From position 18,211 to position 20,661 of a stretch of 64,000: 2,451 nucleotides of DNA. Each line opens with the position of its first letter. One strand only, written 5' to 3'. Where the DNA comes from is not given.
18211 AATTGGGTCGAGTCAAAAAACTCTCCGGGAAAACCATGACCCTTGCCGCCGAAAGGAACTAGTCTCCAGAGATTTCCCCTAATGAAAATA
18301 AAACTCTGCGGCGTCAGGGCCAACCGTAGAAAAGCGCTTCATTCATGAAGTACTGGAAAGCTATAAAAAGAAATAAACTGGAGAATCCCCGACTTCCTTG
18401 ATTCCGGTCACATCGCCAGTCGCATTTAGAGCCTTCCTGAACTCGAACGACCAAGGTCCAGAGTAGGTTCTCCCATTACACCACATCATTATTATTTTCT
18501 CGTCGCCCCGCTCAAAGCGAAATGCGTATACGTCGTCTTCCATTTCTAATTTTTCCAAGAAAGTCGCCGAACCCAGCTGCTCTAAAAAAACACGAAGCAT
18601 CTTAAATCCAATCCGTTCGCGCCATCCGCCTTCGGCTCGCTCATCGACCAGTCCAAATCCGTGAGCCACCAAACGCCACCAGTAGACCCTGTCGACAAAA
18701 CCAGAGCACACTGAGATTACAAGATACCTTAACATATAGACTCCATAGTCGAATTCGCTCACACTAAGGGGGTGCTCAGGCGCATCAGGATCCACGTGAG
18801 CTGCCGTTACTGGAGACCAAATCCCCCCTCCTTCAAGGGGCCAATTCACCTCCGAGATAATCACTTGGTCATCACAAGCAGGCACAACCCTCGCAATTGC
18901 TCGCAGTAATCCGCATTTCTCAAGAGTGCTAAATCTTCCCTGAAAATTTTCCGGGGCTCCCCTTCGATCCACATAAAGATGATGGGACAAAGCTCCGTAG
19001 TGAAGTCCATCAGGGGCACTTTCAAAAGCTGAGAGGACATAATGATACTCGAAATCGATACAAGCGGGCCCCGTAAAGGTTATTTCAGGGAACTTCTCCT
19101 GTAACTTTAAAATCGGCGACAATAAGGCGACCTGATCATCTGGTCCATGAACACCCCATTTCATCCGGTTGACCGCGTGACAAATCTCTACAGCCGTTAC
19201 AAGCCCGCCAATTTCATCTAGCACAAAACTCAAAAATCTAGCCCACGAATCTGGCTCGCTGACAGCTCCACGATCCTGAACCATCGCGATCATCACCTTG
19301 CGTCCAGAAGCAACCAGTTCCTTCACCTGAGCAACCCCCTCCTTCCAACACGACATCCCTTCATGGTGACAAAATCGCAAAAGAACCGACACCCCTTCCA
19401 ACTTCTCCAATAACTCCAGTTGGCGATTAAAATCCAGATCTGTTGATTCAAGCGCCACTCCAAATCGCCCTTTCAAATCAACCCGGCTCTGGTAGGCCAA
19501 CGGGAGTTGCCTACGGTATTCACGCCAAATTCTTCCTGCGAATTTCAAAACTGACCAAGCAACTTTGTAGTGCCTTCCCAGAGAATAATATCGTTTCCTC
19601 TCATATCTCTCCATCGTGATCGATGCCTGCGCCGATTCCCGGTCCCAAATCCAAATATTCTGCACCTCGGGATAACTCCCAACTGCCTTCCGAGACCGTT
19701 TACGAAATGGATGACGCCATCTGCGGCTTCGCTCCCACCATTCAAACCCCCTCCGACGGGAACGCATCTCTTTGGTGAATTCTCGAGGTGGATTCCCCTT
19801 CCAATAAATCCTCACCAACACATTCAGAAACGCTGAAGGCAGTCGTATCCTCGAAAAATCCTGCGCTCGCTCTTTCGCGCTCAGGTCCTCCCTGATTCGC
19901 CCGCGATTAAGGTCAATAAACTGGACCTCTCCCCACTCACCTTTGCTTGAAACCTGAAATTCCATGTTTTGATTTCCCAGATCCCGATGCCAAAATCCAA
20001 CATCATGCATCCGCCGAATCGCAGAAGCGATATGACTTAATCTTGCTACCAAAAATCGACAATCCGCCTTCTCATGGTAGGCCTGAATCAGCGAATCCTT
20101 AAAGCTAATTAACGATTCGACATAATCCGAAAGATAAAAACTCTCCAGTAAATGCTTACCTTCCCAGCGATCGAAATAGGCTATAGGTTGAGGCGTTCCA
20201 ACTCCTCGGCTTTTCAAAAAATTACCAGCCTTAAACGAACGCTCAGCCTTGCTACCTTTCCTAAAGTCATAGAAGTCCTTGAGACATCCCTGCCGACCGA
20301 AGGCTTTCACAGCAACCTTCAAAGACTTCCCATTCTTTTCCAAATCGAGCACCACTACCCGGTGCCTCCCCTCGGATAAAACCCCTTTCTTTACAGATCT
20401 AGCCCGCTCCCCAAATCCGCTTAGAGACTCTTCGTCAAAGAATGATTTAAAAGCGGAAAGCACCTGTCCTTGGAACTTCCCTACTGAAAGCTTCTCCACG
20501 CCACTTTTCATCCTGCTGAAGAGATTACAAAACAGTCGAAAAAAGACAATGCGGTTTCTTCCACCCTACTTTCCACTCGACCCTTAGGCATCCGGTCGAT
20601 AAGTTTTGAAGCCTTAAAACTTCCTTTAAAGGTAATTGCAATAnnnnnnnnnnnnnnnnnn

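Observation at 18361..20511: Kdo/WaaP-family LPS kinase fused to a glycosidase-like domain that may lack the acid/base residue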

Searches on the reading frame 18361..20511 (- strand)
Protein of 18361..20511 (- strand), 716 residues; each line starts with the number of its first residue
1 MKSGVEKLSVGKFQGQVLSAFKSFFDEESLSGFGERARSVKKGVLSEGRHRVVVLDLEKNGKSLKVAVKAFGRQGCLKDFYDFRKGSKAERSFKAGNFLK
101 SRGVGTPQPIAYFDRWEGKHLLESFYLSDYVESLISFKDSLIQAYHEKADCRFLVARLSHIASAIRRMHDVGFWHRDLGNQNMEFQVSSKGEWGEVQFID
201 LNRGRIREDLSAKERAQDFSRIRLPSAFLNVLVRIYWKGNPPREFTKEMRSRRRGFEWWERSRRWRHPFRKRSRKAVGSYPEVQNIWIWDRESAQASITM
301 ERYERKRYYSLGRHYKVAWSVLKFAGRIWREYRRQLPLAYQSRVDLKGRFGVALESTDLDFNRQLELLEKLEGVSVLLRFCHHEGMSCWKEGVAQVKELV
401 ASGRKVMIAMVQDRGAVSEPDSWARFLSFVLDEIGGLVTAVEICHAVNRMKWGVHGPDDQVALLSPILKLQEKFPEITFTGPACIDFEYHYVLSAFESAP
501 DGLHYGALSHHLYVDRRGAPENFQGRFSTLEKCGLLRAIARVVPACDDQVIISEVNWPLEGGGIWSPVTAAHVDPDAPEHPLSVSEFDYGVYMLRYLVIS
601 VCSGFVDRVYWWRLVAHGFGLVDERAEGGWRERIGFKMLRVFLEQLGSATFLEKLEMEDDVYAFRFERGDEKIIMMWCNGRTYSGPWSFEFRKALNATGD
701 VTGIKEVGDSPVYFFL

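Call 5: search_protein_families(library=pfam, proteins=[window:18361-20511:-], max_evalue=0.01)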
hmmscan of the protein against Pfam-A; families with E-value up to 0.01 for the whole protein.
window:18361-20511:- (716 aa): 1 family
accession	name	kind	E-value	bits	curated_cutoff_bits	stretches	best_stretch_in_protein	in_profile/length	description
PF06293.20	Kdo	-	7.6e-12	45.5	21.3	1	89-222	58-186/207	Lipopolysaccharide kinase (Kdo/WaaP) family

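Call 6: search_protein_families(library=ncbifam, proteins=[window:18361-20511:-], max_evalue=0.01)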
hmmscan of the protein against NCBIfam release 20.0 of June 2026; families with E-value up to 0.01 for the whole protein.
window:18361-20511:- (716 aa): 3 families
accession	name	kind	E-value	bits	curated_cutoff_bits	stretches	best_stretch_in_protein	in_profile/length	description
NF011703.0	PRK15123.1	equivalog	1.9e-09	36.8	170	1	88-222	74-210/268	lipopolysaccharide core heptose(I) kinase RfaP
NF002475.0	PRK01723.1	equivalog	3.7e-09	36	142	1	46-222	43-207/241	3-deoxy-D-manno-octulosonic acid kinase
NF038151.1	lanthi_synth_III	equivalog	0.0053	15.2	575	1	105-202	285-381/833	class III lanthionine synthetase LanKC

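Call 7: find_homologous_proteins(query=window:18361-20511:-)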
Query window:18361-20511:- (716 aa): 297 proteins with E <= 0.001 among 8000 candidates; the best 120 are listed.
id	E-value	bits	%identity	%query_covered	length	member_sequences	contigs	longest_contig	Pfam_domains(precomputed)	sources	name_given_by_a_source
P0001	0.0e+0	1656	99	100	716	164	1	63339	PF06293.21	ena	-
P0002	0.0e+0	1467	88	100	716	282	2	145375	PF06293.21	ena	-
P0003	0.0e+0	1460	88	100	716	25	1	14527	PF06293.21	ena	-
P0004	0.0e+0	1451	87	100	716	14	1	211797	PF06293.21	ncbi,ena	-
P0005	0.0e+0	1435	85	100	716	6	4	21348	PF06293.21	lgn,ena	-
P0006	0.0e+0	1368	82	100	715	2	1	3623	PF06293.21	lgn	-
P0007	0.0e+0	1228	71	100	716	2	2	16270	PF06293.21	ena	-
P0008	0.0e+0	1195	69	100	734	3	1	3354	PF06293.21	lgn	-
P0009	0.0e+0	1159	68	100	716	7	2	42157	PF06293.21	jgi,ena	-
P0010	0.0e+0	1102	65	100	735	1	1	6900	PF06293.21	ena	-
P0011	6.9e-295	998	60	99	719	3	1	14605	PF06293.21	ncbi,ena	-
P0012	5.5e-290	982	60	99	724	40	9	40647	PF06293.21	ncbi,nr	ncbi:lipopolysaccharide kinase InaA family protein [Akkermansiaceae bacterium]|nr:lipopolysaccharide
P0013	1.5e-280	950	58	100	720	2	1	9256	PF06293.21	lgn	-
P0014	4.8e-280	949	58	99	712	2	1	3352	PF06293.21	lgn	-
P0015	5.4e-273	926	57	98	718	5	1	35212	PF06293.21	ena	-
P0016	5.0e-271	919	56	99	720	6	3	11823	PF06293.21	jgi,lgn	jgi:hypothetical protein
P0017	7.9e-269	912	55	98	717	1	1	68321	PF06293.21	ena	-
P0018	4.9e-268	909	56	99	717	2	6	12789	PF06293.21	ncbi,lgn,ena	ncbi:MAG: lipopolysaccharide kinase InaA family protein [Akkermansiaceae bacterium]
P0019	1.9e-267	907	56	98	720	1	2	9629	PF06293.21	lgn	-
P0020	3.4e-266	903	55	100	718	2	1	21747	PF06293.21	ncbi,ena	-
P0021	4.3e-266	903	56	97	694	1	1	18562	PF06293.21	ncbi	ncbi:MAG: lipopolysaccharide kinase InaA family protein [Akkermansiaceae bacterium]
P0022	9.2e-264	895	54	99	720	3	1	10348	PF06293.21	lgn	-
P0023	1.1e-263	895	54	100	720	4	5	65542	PF06293.21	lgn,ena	-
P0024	7.3e-263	892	55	99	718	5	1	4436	PF06293.21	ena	-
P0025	6.7e-262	889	54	100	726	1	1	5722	PF06293.21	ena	-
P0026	5.9e-261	886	54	100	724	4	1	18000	PF06293.21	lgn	-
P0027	9.0e-260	882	55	98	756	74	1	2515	PF06293.21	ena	-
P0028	1.2e-259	881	56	94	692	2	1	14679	PF06293.21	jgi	jgi:hypothetical protein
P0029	1.2e-258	878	54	98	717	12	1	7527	PF06293.21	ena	-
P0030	3.5e-257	873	54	100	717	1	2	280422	PF06293.21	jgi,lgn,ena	-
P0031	2.3e-256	871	54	98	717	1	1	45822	PF06293.21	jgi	-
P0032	4.7e-255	866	54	98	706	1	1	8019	PF06293.21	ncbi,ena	-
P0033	8.6e-255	865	55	98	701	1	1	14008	PF06293.21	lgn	-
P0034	2.2e-254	864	52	100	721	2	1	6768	PF06293.21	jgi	-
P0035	4.0e-254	863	53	100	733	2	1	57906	PF06293.21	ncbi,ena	-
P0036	2.2e-253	861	53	99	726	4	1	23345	PF06293.21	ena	-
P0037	2.9e-253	860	54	98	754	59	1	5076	PF06293.21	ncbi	-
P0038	7.2e-253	859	56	92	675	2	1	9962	PF06293.21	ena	-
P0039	7.7e-253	859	53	100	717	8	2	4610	PF06293.21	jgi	jgi:hypothetical protein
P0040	8.7e-253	859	53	100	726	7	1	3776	PF06293.21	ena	-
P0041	3.1e-248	844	52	98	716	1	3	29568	PF06293.21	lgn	-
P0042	3.7e-247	840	51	99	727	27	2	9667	PF06293.21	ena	-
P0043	1.1e-246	839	51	99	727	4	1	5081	PF06293.21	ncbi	ncbi:MAG: lipopolysaccharide kinase InaA family protein [Akkermansiaceae bacterium]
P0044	1.8e-244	831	51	99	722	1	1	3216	PF06293.21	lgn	-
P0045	3.3e-241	820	51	99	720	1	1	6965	PF06293.21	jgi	jgi:hypothetical protein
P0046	3.1e-239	814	50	99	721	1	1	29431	PF06293.21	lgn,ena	-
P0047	4.7e-239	813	50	98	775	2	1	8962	PF06293.21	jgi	jgi:tRNA A-37 threonylcarbamoyl transferase component Bud32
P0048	1.9e-238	811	51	99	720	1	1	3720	PF06293.21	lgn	-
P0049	7.4e-238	809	52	94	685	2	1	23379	PF06293.21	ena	-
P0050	9.1e-237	806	52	96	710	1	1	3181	PF06293.21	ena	-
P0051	2.5e-235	801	51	96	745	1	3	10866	PF06293.21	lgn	-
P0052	1.1e-234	799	50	96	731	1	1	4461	PF06293.21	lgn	-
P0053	2.8e-234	798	49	98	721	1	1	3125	PF06293.21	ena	-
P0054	3.6e-234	797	51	96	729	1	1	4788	PF06293.21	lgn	-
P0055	5.1e-233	793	51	94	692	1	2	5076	PF06293.21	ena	-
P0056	2.3e-232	791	50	96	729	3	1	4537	PF06293.21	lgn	-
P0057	1.9e-231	788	51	96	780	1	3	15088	PF06293.21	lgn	-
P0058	7.6e-231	786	49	98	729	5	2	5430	PF06293.21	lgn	-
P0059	2.1e-230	785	49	100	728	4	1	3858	PF06293.21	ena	-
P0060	2.3e-230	785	49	98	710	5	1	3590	PF06293.21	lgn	-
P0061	8.8e-230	783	50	98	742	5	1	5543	PF06293.21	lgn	-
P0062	3.1e-229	781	51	99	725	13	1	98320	PF06293.21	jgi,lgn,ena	-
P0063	3.5e-229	781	51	99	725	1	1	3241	PF06293.21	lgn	-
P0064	1.1e-227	776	49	99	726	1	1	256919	PF06293.21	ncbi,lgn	ncbi:MAG: lipopolysaccharide kinase InaA family protein [Verrucomicrobiota bacterium]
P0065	7.9e-226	770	49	96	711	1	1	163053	PF06293.21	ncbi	-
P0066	4.5e-225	767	48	98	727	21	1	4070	PF06293.21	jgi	jgi:hypothetical protein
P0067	6.3e-224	763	48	99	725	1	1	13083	PF06293.21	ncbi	-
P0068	6.4e-224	763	49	96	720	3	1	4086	PF06293.21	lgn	-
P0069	1.2e-223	762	49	96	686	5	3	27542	PF06293.21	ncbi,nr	ncbi:hypothetical protein N9B42_01550 [Akkermansiaceae bacterium]|nr:hypothetical protein [Akkermans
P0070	4.6e-223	760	48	98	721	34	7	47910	PF06293.21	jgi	jgi:hypothetical protein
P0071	4.7e-222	757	48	96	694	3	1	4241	PF06293.21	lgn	-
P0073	1.6e-208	712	59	72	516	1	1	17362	PF06293.21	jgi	-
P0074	2.4e-208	712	46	99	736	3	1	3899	PF06293.21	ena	-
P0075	3.6e-202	691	50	86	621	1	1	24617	PF06293.21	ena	-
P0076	2.5e-194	666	46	94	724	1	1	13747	PF06293.21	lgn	-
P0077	9.0e-192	657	42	99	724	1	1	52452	PF06293.21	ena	-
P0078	4.1e-186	638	45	93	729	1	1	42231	PF06293.21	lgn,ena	-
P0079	1.5e-183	630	43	100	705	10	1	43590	PF06293.21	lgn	-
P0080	4.4e-183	628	43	99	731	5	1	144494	PF06293.21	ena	-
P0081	2.2e-182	626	43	99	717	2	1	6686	PF06293.21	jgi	-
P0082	1.8e-179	616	44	94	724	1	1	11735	PF06293.21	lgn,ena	-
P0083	1.8e-178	613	44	94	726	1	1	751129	PF06293.21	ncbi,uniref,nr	ncbi:lipopolysaccharide kinase InaA family protein [Marinimicrobium sp. ABcell2]|uniref:lipopolysacc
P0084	3.4e-178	612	43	99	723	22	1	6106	PF06293.21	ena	-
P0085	7.3e-178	611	41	100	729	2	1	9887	PF06293.21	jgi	-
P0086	5.3e-176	605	43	99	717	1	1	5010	PF06293.21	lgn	-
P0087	2.9e-175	602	41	99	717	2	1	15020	PF06293.21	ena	-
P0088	8.0e-175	601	43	99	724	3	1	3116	PF06293.21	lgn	-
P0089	9.0e-175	601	42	97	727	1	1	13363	PF06293.21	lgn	-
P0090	1.3e-172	594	44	92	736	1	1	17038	PF06293.21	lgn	-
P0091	6.0e-172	592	41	100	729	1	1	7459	PF06293.21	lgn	-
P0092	7.7e-172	591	42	94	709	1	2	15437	PF06293.21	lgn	-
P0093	8.3e-172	591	42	99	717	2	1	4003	PF06293.21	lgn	-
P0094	1.8e-171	590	43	94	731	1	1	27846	PF06293.21,PF00069.32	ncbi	-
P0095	7.0e-171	588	42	100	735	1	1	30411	PF06293.21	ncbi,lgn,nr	ncbi:MAG: hypothetical protein EPN23_03735 [Verrucomicrobia bacterium]|nr:MAG: hypothetical protein 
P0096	1.9e-170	587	41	99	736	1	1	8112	PF06293.21,PF00069.32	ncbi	ncbi:MAG: lipopolysaccharide kinase InaA family protein [Lentisphaerota bacterium]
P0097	2.8e-169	583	41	99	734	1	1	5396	PF06293.21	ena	-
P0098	3.9e-169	582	42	95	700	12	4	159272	PF06293.21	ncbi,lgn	ncbi:MAG: lipopolysaccharide kinase InaA family protein [Akkermansiaceae bacterium]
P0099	1.8e-167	577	42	93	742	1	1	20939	PF06293.21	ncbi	-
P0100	3.6e-167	576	42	99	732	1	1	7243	PF06293.21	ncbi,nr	ncbi:MAG: hypothetical protein NTV49_14735 [Kiritimatiellaeota bacterium]|nr:hypothetical protein [K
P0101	6.1e-167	575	43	90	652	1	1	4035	PF06293.21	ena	-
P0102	7.4e-167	575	41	99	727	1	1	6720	PF06293.21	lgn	-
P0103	1.2e-166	574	42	99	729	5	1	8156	PF06293.21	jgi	-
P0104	2.4e-166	573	43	99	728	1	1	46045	PF06293.21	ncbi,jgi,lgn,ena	-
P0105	3.0e-166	573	41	99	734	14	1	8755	PF06293.21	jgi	jgi:hypothetical protein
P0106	3.1e-166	573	41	96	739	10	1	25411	PF06293.21,PF00069.32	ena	-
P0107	3.8e-166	572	40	100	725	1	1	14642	PF06293.21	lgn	-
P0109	6.9e-166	571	42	93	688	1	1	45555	PF06293.21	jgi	jgi:hypothetical protein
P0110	7.2e-166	571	43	92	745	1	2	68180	PF06293.21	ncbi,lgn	-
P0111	1.2e-165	571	43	94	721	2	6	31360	PF06293.21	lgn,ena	-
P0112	1.5e-165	570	41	99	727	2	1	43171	PF06293.21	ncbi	-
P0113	1.8e-165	570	40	99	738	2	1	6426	PF06293.21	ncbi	-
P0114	3.6e-165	569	39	98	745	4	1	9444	PF06293.21,PF00069.32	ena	-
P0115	9.7e-165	568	41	100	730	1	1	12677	PF06293.21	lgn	-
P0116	2.7e-164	566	41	98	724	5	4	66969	PF06293.21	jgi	-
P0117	4.3e-164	566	42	92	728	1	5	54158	PF06293.21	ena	-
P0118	8.0e-164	565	41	98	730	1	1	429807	PF06293.21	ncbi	-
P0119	8.6e-164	565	41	97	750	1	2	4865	PF06293.21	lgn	-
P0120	1.7e-163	564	44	88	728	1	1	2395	PF06293.21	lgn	-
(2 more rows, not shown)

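Call 8: search_solved_structures(query=window:18361-20511:-, max_evalue=1)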
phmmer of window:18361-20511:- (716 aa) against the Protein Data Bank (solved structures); distinct sequences matched with E-value up to 1: 3.
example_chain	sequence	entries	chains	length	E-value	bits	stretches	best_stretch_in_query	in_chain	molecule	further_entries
7up4_A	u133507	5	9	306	0.098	13.8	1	159-207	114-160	Ribosomal protein S6 kinase alpha-5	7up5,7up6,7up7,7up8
3kn5_A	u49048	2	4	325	0.099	13.8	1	159-207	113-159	Ribosomal protein S6 kinase alpha-5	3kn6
2qoo_A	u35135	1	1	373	0.81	10.8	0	138-183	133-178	Ephrin receptor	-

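Call 14: search_solved_structures(query=A1, max_evalue=10)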
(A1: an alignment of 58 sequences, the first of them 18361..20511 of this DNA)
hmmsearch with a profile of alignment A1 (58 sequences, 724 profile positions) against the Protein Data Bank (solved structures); distinct sequences matched with E-value up to 10: 645 (the best 60 are shown).
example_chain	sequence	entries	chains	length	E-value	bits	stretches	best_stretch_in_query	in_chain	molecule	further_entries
6dfl_A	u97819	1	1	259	1.2e-11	46.8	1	90-225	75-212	Lipopolysaccharide core heptose(I) kinase RfaP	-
8p5g_A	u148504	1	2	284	1.6e-06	29.8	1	121-192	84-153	Serine/threonine-protein kinase ULK1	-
8p5h_A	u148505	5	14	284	1.6e-06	29.8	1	121-192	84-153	Serine/threonine-protein kinase ULK1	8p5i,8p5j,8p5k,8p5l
9f32_A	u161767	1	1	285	1.6e-06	29.8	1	121-192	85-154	Serine/threonine-protein kinase ULK1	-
6mnh_A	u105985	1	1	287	1.6e-06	29.8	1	121-192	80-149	Serine/threonine-protein kinase ULK1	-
8sv9_A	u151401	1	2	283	2e-06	29.5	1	121-192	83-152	Serine/threonine-protein kinase ULK1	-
9se8_A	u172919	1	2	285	2e-06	29.4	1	121-192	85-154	Serine/threonine-protein kinase ULK1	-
4wno_A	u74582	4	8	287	2.1e-06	29.4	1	121-192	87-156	Serine/threonine-protein kinase ULK1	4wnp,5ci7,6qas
6qat_A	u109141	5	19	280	8.9e-06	27.3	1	152-193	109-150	Serine/threonine-protein kinase ULK2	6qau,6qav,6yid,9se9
7sza_A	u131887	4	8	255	0.00018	23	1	92-190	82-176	EKC/KEOPS complex subunit TP53RK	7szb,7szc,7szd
6wqx_C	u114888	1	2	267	0.0002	22.9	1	92-190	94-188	EKC/KEOPS complex subunit TP53RK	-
9fl9_B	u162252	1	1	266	0.0002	22.9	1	92-190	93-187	EKC/KEOPS complex subunit TP53RK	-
7up4_A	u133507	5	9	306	0.00027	22.5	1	156-208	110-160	Ribosomal protein S6 kinase alpha-5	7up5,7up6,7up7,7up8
3kn5_A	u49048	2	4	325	0.0003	22.3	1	156-208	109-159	Ribosomal protein S6 kinase alpha-5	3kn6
9ruj_A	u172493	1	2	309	0.00032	22.2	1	138-197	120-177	Serine/threonine-protein kinase StkP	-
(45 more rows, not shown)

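Call 23: predict_structure(alignment_id=A1)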
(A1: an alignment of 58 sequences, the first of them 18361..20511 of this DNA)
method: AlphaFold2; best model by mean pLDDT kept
length: 716 residues; sequences in the alignment: 58
mean_pLDDT: 92.1   pTM: 0.89
mean pLDDT of the five models: 92.1, 91.0, 90.8, 90.4, 89.6
residues with pLDDT >= 90: 548; 70-90: 155; 50-70: 9; < 50: 4
segments of 3 or more residues with pLDDT < 50: none
pLDDT, mean of each block of 10 residues (from residue 1): 75 93 88 88 87 91 92 92 95 97 96 94 96 92 86 93 98 97 88 91 96 97 94 94 96 91 80 61 92 90 88 89 96 97 96 91 95 94 94 97 96 94 97 95 91 90 94 93 92 93 95 87 93 97 96 93 80 79 93 98 98 89 89 96 96 96 96 97 91 95 91 97
secondary structure, 60 per line:
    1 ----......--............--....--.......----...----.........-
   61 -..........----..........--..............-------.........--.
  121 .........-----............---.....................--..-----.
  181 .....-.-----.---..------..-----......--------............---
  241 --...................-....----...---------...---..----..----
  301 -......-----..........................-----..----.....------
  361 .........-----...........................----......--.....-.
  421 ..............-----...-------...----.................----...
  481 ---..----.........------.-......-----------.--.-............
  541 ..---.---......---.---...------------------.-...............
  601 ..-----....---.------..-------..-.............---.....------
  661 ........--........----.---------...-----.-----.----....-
elements in order (helices of 4 or more, strands of 3 or more residues): E5-10 E13-18 H19-24 H27-30 H33-39 E44-46 E51-59 E62-71 H76-85 H88-101 E109-117 E120-129 H137-146 H151-170 E183-185 H212-217 H226-237 H243-261 H263-266 H302-307 H313-338 E350-354 H361-369 E375-381 H382-401 E406-411 H414-418 H420-434 E440-442 H457-473 E478-480 H490-498 E507-512 H529-542 E550-555 H586-602 E608-611 H634-646 E650-654 E661-668 E671-678 E693-695 E712-715

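Call 26: fold_search(model_id=the predicted structure, library=pdb)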
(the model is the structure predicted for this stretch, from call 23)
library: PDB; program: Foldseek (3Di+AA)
matches with E <= 10: 1870; with E <= 0.001: 1234
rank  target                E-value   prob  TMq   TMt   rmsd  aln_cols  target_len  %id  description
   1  6dfl_A                5.3e-12  1.00  0.24  0.61   5.5       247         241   20  WaaP in complex with acyl carrier protein (released 2019-04-03)
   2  4qaw_B                1.9e-11  1.00  0.35  0.45   6.1       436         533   11  Structure of modular Xyn30D from Paenibacillus barcinonensis (released 2014-10-08)
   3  4qaw_E                2.1e-11  1.00  0.35  0.45   6.1       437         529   11  Structure of modular Xyn30D from Paenibacillus barcinonensis (released 2014-10-08)
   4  4qaw_H                2.2e-11  1.00  0.35  0.45   6.2       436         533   11  Structure of modular Xyn30D from Paenibacillus barcinonensis (released 2014-10-08)
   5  4qaw_A                3.9e-11  1.00  0.34  0.44   6.3       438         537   11  Structure of modular Xyn30D from Paenibacillus barcinonensis (released 2014-10-08)
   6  4qaw_D                4.1e-11  1.00  0.35  0.45   6.2       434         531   10  Structure of modular Xyn30D from Paenibacillus barcinonensis (released 2014-10-08)
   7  1nof                  6.1e-11  1.00  0.34  0.59   5.9       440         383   13  THE FIRST CRYSTALLOGRAPHIC STRUCTURE OF A XYLANASE FROM GLYCOSYL HYDROLASE FAMILY 5: IMPLICATIONS FOR CATALYSIS (released 2003-09-16)
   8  4qaw_C                6.4e-11  1.00  0.35  0.45   6.0       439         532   11  Structure of modular Xyn30D from Paenibacillus barcinonensis (released 2014-10-08)
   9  6wqx_D                2.3e-09  1.00  0.25  0.71   5.0       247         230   15  Human PRPK-TPRKB complex (released 2021-02-17)
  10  6wqx_C                6.3e-09  1.00  0.25  0.71   4.9       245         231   16  Human PRPK-TPRKB complex (released 2021-02-17)
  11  7szc_A                8.8e-09  1.00  0.24  0.65   5.8       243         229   16  Crystal Structure Analysis of human PRPK complex with a compound (released 2022-12-14)
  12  7szd_A                1.2e-08  1.00  0.25  0.69   5.1       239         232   15  Crystal Structure Analysis of human PRPK complex with a compound (released 2022-12-14)
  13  7sza_C                2.4e-08  1.00  0.24  0.67   5.5       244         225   17  Crystal Structure Analysis of human PRPK complex with a compound (released 2023-01-25)
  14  7szc_C                2.5e-08  1.00  0.24  0.68   5.1       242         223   15  Crystal Structure Analysis of human PRPK complex with a compound (released 2022-12-14)
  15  1zth_C                2.5e-08  1.00  0.20  0.52   8.9       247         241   16  Crystal Structure of A.fulgidus Rio1 serine protein kinase bound to ADP and Manganese ion (released 2005-07-19)
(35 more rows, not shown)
